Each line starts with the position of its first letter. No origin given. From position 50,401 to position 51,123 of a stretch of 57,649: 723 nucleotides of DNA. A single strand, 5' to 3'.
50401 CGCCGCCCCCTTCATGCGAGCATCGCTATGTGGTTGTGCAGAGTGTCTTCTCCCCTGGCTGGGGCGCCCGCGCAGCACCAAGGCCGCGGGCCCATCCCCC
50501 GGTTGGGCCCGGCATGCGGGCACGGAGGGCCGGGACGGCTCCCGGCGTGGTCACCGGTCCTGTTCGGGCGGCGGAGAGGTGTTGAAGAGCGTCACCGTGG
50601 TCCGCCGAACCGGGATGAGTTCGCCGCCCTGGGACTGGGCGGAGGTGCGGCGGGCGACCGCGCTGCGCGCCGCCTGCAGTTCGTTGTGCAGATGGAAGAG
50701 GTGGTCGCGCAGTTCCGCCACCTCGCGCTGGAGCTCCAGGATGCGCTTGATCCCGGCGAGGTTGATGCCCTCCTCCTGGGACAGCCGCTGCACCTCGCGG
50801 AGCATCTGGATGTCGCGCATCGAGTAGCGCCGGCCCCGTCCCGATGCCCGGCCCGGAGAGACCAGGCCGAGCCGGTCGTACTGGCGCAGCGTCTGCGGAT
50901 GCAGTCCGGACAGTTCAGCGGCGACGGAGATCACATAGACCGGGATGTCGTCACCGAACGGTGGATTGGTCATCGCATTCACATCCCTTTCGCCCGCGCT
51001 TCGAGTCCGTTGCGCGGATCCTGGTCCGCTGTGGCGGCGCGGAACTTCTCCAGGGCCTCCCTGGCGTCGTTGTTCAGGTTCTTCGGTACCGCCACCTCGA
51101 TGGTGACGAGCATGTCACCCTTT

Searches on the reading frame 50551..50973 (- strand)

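Call 66: search_protein_families(library=ncbifam, proteins=[window:50551-50973:-], max_evalue=0.001)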
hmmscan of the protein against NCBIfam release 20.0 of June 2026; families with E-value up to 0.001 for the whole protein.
window:50551-50973:- (140 aa): 13 families
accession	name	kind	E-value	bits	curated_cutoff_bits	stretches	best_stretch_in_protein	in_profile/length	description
NF047375.1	HeatShock_HspR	equivalog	4.5e-43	145.2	105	1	11-100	2-91/92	heat shock protein transcriptional repressor HspR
NF047377.1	heat_HspR_dupli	exception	7.6e-32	110.5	300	1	9-110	2-100/214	heat shock protein transcriptional repressor HspR, fused homodimer type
NF052513.1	TransRegCarH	equivalog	7.3e-09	35.3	400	1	11-107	5-104/274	HTH-type transcriptional repressor CarH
NF053740.1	TransRegTnrAGPos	equivalog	1.9e-08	34.4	140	1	12-84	12-83/108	hypothetical protein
TIGR02044.1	CueR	equivalog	2.8e-07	30.6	147.4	1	15-84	3-72/127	Cu(I)-responsive transcriptional regulator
NF050798.1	TF_FtsR_Actino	equivalog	4.1e-07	30.3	150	1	28-100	21-88/223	transcriptional regulator FtsR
TIGR02051.1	MerR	equivalog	1.2e-06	28.7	150.85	1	15-84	2-71/124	mercury resistance transcriptional regulator MerR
NF011617.0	PRK15043.1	equivalog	5.7e-06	25.8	417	1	12-103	3-96/243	HTH-type transcriptional regulator MlrA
TIGR02043.1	ZntR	equivalog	2.4e-05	24.5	167.95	1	13-85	2-74/131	Zn(2+)-responsive transcriptional regulator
NF041849.1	trans_regNmlR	equivalog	4.1e-05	23.6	175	1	15-89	3-77/117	stress response transcriptional regulator NmlR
TIGR01950.1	SoxR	equivalog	4.8e-05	23.1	116.9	1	19-80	8-68/142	redox-sensitive transcriptional activator SoxR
NF007069.0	PRK09514.1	equivalog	9e-05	22.5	143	1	13-84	2-73/141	Zn(2+)-responsive transcriptional regulator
NF010315.0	PRK13752.1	subfamily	0.00058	19.9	261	1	14-82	9-77/144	mercury resistance transcriptional regulator MerR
